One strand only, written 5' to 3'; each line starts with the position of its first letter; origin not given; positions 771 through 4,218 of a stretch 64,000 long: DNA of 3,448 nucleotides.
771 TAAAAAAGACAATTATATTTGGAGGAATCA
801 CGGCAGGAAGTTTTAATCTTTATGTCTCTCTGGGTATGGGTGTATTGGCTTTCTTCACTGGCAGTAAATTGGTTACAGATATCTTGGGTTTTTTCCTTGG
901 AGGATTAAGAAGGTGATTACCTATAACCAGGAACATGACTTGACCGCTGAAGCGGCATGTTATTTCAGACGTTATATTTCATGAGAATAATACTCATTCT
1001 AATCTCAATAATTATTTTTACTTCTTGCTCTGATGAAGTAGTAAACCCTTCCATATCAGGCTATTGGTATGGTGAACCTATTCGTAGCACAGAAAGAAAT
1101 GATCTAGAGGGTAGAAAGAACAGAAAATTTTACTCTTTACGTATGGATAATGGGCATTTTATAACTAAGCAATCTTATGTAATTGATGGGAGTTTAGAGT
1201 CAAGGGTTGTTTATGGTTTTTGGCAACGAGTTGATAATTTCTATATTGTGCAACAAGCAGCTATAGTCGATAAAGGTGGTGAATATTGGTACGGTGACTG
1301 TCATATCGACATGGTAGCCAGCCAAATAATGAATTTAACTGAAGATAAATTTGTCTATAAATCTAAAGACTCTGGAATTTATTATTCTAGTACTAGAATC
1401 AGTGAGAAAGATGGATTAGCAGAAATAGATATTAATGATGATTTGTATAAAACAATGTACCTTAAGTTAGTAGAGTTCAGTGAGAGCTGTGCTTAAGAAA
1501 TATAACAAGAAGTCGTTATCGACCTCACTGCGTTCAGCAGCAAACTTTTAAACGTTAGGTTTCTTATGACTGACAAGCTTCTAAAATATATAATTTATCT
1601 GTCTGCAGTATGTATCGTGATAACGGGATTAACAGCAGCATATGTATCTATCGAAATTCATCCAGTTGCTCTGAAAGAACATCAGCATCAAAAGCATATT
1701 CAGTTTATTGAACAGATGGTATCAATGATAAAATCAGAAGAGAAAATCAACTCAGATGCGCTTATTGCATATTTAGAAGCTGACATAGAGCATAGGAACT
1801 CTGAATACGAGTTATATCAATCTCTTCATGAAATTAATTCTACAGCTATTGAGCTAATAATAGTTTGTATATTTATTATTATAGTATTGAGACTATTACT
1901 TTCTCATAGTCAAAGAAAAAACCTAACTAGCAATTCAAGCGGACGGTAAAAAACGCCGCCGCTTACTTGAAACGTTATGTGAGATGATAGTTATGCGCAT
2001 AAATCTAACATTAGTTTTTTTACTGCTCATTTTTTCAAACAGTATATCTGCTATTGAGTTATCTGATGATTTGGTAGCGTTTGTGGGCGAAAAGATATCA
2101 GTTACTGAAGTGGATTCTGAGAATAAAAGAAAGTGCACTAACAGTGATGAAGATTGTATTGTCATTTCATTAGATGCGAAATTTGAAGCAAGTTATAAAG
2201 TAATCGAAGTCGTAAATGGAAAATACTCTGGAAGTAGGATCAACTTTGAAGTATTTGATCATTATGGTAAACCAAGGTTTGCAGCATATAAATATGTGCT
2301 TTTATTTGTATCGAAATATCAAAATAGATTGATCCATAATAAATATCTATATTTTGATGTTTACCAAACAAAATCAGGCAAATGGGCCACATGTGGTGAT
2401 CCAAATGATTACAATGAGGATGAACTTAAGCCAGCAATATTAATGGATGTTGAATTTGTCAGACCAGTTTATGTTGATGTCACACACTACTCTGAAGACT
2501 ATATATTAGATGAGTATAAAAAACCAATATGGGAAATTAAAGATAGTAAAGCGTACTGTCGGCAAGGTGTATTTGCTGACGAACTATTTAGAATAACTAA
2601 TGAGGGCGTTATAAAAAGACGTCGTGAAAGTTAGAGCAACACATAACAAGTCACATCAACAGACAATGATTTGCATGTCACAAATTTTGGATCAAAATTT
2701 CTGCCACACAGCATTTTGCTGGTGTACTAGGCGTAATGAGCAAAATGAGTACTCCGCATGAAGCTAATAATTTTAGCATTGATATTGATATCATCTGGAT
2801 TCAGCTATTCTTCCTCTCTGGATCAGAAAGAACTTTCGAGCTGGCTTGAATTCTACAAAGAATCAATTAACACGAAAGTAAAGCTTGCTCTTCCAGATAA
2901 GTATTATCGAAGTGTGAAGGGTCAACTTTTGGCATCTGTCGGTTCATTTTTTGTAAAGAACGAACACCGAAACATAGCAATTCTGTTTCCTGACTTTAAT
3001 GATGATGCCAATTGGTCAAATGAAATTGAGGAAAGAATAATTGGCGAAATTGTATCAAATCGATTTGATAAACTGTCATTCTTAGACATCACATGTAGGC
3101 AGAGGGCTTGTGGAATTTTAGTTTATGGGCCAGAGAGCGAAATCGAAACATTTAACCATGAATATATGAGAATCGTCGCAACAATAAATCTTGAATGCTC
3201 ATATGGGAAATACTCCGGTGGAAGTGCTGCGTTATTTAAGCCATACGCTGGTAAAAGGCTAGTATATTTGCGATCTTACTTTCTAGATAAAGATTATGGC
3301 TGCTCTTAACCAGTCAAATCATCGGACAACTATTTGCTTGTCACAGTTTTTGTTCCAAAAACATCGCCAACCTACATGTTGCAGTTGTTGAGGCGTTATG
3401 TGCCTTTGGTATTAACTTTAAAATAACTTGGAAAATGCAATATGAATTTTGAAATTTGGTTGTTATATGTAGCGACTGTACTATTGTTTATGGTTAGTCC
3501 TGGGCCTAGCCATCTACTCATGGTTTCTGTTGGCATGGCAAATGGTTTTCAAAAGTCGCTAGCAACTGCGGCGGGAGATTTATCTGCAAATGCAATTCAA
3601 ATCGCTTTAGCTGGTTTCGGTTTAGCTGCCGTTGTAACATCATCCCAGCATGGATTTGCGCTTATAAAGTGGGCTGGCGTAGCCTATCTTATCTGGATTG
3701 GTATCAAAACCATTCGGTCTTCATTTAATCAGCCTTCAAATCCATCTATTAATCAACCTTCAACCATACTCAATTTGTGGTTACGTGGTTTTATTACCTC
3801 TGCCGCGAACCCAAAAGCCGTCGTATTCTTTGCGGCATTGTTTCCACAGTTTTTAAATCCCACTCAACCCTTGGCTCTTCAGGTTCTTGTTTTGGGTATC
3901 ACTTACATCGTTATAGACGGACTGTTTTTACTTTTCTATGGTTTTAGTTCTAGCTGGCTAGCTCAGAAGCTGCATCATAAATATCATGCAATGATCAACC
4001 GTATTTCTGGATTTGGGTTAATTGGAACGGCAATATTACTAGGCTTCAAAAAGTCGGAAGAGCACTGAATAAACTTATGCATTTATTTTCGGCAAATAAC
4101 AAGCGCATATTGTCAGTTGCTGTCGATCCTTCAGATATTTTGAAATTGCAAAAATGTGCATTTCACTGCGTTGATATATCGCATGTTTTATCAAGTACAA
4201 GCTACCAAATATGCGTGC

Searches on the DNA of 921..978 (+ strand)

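Call 32: build_rna_model(alignment_id=A2, structure=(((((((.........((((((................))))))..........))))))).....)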
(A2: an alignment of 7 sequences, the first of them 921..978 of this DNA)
Model R1 built from alignment A2 (7 sequences, 66 columns); structure: as given.
model positions 61; base pairs 13; branch points 0; effective number of sequences 7; information 0.725 bits per position. Calibrated on 0.2 Mb of random sequence (short: E-values are rough).
structure used (alignment columns):
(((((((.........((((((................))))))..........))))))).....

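Call 86: search_with_rna_model(model_id=R1, sources=[L096, L097, L098, L083], filters=off, max_evalue=1)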
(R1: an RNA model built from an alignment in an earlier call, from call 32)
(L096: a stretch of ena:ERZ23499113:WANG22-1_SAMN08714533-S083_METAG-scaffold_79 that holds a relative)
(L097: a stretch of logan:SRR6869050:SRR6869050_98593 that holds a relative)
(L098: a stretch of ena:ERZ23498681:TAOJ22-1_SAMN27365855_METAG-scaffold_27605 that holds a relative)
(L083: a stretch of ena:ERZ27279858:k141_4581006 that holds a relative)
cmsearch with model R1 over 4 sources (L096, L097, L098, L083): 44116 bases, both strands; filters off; matches with E-value up to 1: 0.
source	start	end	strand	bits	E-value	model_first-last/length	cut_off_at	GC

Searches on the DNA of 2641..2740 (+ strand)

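Call 81: build_rna_model(alignment_id=A4)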
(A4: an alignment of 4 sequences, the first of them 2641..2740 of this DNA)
Model R2 built from alignment A4 (4 sequences, 101 columns); structure: RNAalifold consensus.
model positions 100; base pairs 24; branch points 2; effective number of sequences 2.1; information 0.59 bits per position. Calibrated on 0.2 Mb of random sequence (short: E-values are rough).
structure used (alignment columns):
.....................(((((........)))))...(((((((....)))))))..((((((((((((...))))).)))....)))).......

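Call 87: search_with_rna_model(model_id=R2, sources=[L096, L097, L098, L083], filters=off, max_evalue=1)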
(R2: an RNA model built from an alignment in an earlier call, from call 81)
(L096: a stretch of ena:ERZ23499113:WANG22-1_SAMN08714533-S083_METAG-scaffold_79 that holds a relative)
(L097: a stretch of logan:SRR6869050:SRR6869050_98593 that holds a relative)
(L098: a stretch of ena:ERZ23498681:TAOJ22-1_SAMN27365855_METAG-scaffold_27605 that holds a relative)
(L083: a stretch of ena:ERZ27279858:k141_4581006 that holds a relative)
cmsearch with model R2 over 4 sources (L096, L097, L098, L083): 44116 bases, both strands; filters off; matches with E-value up to 1: 4.
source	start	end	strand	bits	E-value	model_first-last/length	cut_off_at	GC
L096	5139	5239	-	16.6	0.11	1-100/100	no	0.33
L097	1245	1345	-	16.6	0.11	1-100/100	no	0.33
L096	5818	5894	+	14.2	0.42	1-100/100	no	0.32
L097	1924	2000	+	14.2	0.42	1-100/100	no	0.32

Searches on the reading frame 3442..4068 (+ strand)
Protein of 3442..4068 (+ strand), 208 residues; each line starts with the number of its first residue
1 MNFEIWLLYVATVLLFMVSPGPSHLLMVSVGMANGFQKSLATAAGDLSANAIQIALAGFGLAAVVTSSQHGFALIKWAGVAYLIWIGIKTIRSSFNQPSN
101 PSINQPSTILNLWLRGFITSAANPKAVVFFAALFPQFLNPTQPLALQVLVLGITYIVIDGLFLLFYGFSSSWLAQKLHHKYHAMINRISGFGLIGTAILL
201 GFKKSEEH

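Call 60: find_encoding_contigs(protein=window:3442-4068:+, flank=10000, max_places=4)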
Protein window:3442-4068:+ (208 aa): 3 contigs read that carry it; 2 places shown.
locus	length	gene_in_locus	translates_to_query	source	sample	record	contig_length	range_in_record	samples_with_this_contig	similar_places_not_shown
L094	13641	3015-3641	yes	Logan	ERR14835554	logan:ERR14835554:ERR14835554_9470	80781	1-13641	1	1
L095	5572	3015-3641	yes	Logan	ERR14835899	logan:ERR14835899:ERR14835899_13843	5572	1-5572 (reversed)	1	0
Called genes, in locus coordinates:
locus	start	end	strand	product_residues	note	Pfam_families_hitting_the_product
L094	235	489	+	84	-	-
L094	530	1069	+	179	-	-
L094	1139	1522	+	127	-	-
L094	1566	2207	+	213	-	-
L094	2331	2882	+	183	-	-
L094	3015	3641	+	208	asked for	PF01810:LysE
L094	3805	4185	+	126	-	PF21746:DUF6869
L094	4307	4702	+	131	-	PF06877:RraB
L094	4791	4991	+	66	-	-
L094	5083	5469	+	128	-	-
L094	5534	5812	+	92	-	-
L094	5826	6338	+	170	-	-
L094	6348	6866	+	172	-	PF08433:KTI12 (weak), PF13671:AAA_33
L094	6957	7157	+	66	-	-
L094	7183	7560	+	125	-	-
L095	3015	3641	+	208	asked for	PF01810:LysE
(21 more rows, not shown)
